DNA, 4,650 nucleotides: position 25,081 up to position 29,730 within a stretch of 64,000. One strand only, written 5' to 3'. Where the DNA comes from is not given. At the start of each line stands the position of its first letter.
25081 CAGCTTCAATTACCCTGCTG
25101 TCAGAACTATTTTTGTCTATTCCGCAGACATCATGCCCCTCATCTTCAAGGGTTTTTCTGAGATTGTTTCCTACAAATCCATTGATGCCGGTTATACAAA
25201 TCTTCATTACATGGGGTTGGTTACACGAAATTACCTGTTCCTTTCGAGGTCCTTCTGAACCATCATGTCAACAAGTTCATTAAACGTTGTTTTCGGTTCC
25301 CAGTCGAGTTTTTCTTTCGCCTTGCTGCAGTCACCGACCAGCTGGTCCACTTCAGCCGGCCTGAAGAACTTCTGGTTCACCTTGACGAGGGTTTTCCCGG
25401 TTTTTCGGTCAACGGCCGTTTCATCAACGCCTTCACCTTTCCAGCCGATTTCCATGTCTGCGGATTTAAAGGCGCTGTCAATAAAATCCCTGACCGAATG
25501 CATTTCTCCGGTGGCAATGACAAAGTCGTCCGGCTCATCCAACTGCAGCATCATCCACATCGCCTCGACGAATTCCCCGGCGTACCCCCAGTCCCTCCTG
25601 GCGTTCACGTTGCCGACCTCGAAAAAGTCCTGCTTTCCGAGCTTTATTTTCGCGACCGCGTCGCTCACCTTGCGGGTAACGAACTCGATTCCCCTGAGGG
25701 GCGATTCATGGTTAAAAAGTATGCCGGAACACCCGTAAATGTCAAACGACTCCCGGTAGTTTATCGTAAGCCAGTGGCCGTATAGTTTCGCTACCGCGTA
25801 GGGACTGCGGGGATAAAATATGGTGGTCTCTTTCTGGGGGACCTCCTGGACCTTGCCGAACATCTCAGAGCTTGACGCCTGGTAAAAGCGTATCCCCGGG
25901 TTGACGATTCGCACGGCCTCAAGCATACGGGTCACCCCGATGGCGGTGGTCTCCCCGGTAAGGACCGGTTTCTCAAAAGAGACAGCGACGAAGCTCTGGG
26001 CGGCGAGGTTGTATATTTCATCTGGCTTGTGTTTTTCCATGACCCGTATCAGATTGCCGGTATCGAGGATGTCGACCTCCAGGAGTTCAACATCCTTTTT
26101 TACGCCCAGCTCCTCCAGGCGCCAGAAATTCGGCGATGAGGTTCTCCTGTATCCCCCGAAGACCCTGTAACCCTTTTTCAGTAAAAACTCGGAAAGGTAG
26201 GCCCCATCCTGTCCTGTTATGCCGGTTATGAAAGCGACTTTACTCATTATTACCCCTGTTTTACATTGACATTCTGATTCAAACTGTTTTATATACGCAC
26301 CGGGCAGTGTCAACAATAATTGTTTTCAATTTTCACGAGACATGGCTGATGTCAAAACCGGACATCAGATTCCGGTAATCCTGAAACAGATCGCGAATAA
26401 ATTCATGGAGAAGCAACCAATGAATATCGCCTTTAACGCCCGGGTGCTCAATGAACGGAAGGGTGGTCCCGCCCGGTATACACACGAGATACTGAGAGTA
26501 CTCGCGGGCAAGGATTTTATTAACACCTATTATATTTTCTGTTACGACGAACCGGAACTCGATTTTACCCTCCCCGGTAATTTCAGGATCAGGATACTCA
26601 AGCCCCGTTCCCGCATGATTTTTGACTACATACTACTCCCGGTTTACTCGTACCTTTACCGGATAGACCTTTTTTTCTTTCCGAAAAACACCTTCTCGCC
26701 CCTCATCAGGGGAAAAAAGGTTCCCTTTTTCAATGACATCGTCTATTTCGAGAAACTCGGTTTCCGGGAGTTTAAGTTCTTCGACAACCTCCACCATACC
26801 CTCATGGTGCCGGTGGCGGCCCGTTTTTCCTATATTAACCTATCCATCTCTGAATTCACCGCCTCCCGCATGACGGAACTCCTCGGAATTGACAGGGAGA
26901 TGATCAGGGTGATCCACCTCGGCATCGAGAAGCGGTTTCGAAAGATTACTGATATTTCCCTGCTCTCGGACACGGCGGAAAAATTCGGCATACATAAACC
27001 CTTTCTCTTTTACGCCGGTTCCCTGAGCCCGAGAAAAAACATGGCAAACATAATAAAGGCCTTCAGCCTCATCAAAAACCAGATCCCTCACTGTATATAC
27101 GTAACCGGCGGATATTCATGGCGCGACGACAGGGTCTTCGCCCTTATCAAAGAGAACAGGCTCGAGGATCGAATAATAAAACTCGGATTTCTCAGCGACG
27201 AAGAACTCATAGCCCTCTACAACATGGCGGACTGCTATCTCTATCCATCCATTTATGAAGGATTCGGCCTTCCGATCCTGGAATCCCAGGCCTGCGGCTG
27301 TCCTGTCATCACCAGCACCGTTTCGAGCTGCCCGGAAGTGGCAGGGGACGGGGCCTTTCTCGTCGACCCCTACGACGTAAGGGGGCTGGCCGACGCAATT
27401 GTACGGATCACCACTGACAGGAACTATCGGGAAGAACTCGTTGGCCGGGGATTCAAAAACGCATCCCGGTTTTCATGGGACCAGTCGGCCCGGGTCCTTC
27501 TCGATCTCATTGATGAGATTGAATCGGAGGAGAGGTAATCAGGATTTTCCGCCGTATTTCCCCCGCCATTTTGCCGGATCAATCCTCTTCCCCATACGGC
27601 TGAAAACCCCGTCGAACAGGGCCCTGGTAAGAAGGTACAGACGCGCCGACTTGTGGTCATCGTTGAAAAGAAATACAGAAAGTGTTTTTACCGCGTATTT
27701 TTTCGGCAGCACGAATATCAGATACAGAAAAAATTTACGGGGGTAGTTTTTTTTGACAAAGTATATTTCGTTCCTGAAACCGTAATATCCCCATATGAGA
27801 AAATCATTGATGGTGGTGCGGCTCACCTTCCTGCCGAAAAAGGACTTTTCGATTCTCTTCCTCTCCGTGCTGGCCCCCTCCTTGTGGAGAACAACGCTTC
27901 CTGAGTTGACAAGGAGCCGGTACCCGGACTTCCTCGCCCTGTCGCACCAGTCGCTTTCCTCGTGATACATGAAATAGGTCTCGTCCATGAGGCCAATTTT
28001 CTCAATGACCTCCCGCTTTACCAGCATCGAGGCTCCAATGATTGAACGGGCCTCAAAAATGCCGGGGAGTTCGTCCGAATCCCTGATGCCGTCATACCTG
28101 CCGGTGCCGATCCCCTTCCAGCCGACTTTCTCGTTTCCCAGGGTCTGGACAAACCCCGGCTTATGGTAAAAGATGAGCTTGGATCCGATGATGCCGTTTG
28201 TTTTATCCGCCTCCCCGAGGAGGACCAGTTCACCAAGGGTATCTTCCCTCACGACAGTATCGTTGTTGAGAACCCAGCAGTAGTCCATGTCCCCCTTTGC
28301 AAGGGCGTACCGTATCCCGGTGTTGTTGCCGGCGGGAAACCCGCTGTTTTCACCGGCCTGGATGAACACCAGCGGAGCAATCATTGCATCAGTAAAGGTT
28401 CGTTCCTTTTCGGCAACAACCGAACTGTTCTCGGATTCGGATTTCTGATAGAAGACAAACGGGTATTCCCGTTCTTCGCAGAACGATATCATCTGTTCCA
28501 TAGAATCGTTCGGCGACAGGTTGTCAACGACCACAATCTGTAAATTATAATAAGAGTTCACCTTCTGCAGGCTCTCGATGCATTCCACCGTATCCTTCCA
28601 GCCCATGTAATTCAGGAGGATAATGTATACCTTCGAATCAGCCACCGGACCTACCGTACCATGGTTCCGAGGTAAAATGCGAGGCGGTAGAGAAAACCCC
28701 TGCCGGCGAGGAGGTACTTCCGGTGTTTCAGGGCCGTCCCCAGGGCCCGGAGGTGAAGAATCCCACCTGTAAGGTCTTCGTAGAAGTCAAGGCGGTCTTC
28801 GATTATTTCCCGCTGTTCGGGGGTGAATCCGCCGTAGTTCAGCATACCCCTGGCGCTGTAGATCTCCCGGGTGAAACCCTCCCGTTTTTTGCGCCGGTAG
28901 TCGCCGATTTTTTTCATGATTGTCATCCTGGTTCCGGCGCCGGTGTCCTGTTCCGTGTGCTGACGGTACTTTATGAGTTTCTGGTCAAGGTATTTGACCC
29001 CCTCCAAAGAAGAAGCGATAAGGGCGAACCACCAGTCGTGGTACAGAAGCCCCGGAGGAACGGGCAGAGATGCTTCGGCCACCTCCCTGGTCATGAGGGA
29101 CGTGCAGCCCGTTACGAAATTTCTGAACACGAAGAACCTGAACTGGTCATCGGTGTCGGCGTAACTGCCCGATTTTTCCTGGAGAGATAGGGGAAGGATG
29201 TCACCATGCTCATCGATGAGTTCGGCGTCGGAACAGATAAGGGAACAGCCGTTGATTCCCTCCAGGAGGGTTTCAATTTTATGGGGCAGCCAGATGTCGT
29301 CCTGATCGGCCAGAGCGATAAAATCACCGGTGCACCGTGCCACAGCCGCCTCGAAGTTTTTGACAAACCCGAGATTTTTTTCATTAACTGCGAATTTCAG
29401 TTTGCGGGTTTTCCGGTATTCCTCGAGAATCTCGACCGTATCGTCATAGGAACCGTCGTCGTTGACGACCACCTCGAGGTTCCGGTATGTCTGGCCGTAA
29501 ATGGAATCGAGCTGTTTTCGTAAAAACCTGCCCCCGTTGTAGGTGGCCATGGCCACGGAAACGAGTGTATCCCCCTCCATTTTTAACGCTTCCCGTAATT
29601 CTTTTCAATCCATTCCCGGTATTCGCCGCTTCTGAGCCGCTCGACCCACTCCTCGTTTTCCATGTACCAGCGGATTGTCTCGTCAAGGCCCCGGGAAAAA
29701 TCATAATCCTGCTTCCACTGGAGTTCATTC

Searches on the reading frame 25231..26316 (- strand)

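Call 53: search_protein_families(library=pfam, proteins=[window:25231-26316:-], max_evalue=0.0001)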
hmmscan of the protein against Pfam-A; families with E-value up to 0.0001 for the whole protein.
window:25231-26316:- (361 aa): 3 families
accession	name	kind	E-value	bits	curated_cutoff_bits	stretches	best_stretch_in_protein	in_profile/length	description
PF16363.11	GDP_Man_Dehyd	-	7.4e-138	460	27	1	29-352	1-332/332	GDP-mannose 4,6 dehydratase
PF01370.27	Epimerase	-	3.7e-66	223.4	20.9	1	29-268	2-240/240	NAD dependent epimerase/dehydratase family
PF04321.23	RmlD_sub_bind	-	2.4e-05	24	27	1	29-184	4-136/287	RmlD substrate binding domain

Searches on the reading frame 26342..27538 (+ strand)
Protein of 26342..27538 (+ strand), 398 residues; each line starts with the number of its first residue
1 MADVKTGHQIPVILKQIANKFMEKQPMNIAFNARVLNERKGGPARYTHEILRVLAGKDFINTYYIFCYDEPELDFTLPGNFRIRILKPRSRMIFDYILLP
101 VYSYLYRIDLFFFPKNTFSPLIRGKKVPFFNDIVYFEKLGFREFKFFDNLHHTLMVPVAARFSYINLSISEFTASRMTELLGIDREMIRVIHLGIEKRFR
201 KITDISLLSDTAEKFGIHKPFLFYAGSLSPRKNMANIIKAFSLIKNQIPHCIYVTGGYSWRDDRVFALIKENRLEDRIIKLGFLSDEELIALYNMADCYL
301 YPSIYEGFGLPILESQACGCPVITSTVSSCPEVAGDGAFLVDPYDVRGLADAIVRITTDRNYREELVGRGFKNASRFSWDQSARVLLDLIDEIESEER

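Call 53: search_protein_families(library=pfam, proteins=[window:26342-27538:+], max_evalue=0.0001)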
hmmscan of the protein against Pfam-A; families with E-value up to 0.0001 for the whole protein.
window:26342-27538:+ (398 aa): 2 families
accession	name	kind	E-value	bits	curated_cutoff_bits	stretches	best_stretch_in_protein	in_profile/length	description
PF00534.26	Glycos_transf_1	-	1.9e-35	122.4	26.4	1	218-369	14-168/172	Glycosyl transferases group 1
PF13692.12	Glyco_trans_1_4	-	9.6e-28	97.7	27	1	220-359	2-142/142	Glycosyl transferases group 1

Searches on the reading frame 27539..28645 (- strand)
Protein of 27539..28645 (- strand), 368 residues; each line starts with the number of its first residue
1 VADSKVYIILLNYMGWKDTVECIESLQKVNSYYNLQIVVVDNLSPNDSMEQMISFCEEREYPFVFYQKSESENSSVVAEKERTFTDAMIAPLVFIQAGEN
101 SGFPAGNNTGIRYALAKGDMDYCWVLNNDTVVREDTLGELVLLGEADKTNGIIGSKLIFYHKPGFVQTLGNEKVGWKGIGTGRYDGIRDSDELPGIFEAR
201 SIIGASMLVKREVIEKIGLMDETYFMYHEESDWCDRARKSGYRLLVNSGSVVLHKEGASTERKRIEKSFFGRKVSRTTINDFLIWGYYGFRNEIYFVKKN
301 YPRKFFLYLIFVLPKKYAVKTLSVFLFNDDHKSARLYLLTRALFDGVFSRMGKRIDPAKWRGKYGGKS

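Call 5: search_protein_families(library=pfam, proteins=[window:27539-28645:-], max_evalue=0.01)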
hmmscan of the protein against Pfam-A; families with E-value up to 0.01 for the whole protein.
window:27539-28645:- (368 aa): 2 families
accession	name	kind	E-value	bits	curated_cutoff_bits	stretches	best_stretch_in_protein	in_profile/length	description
PF00535.33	Glycos_transf_2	-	7.8e-12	45.9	23.3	2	94-182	57-132/168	Glycosyl transferase family 2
PF13641.12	Glyco_tranf_2_3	-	0.0088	16.5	27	0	64-259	35-216/230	Glycosyltransferase like family 2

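Call 6: search_protein_families(library=ncbifam, proteins=[window:27539-28645:-], max_evalue=0.01)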
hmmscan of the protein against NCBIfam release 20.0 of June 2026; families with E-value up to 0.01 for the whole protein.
window:27539-28645:- (368 aa): 3 families
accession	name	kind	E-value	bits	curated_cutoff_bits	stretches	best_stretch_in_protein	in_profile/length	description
TIGR01556.1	rhamnosyltran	subfamily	2.1e-19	69.8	200.55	1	90-346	45-281/281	rhamnosyltransferase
NF050113.1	gal_furan_GlfT1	equivalog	9.7e-06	25.1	330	1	84-306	45-252/290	galactofuranosyltransferase GlfT1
NF038299.1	EPS_HpsN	equivalog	0.0093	15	425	0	203-255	166-221/317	hormogonium polysaccharide biosynthesis glycosyltransferase HpsN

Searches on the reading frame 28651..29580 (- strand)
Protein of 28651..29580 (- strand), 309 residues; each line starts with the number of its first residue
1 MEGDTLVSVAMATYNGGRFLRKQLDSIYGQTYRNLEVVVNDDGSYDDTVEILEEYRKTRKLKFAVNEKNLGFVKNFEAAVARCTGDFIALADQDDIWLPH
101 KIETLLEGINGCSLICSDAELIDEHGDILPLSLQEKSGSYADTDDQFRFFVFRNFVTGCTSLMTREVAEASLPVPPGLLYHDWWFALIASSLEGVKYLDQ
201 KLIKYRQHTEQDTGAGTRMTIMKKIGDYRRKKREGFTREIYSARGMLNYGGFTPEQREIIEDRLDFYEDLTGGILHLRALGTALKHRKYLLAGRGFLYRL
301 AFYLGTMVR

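Call 5: search_protein_families(library=pfam, proteins=[window:28651-29580:-], max_evalue=0.01)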
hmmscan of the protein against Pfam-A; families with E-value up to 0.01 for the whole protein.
window:28651-29580:- (309 aa): 3 families
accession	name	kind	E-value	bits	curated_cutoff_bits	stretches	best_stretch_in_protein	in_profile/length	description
PF00535.33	Glycos_transf_2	-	1.9e-26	93.4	23.3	1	8-168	1-164/168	Glycosyl transferase family 2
PF13641.12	Glyco_tranf_2_3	-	2.9e-11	44.3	27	1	7-106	3-108/230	Glycosyltransferase like family 2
PF10111.15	Glyco_tranf_2_2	-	0.0012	18.9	27.3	1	31-107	26-104/276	Glycosyltransferase like family 2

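Call 6: search_protein_families(library=ncbifam, proteins=[window:28651-29580:-], max_evalue=0.01)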
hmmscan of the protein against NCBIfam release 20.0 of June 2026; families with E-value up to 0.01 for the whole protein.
window:28651-29580:- (309 aa): 20 families
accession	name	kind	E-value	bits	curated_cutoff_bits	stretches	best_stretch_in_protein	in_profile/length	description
NF047683.1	TeichurnBiosyTuaG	equivalog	4.1e-18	65.9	400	1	4-134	5-138/252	teichuronic acid biosynthesis protein TuaG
NF007482.0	PRK10073.1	equivalog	9.8e-18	64.2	423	1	4-107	5-108/334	glycosyltransferase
NF050050.1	ProtGlycPglI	equivalog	1.8e-15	57.1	500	1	6-127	3-126/306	GalNAc(5)-diNAcBac-PP-undecaprenol beta-1,3-glucosyltransferase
NF053739.1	GlytfEpsEBac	equivalog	3.1e-15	55.9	450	1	7-105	3-103/265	glycosyltransferase EpsE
NF041875.1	EPS_EpsD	equivalog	6.3e-12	45.5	370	1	7-96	1-91/325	exopolysaccharide biosynthesis glycosyltransferase EpsD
NF041394.1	GtaseAglG_Halo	equivalog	3.9e-11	42.8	440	1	7-109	3-107/304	glucosyl-dolichyl phosphate glucuronosyltransferase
TIGR03937.1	PgaC_IcaA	equivalog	1.1e-10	41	422.3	1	5-98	45-139/407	poly-beta-1,6-N-acetyl-D-glucosamine synthase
TIGR04017.1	WcaA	equivalog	6.4e-10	39.1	495.75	1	4-107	4-108/279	colanic acid biosynthesis glycosyltransferase WcaA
NF007453.0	PRK10018.1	equivalog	6.7e-10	39.1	382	1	3-106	4-108/280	colanic acid biosynthesis glycosyltransferase WcaA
NF038302.1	EPS_HpsE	equivalog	2.5e-09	36.5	300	1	7-96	3-98/307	hormogonium polysaccharide biosynthesis glycosyltransferase HpsE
NF038299.1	EPS_HpsN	equivalog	3.8e-07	29.4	425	1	6-100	2-96/317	hormogonium polysaccharide biosynthesis glycosyltransferase HpsN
TIGR04242.1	nodulat_NodC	equivalog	2.4e-06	26.8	550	1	7-105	50-152/395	chitooligosaccharide synthase NodC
NF047588.1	GlcsyltransPgfSStrep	equivalog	6.3e-05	22.3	500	1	9-108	5-109/308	glycosyltransferase PgfS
NF041391.1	DPhHxTase_Halo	equivalog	0.00068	18.7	375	1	11-121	1-105/213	dolichyl-phosphate hexose transferase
TIGR04283.1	glyco_like_mftF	equivalog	0.0011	18.7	182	1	7-57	1-51/221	TIGR04283 family arsenosugar biosynthesis glycosyltransferase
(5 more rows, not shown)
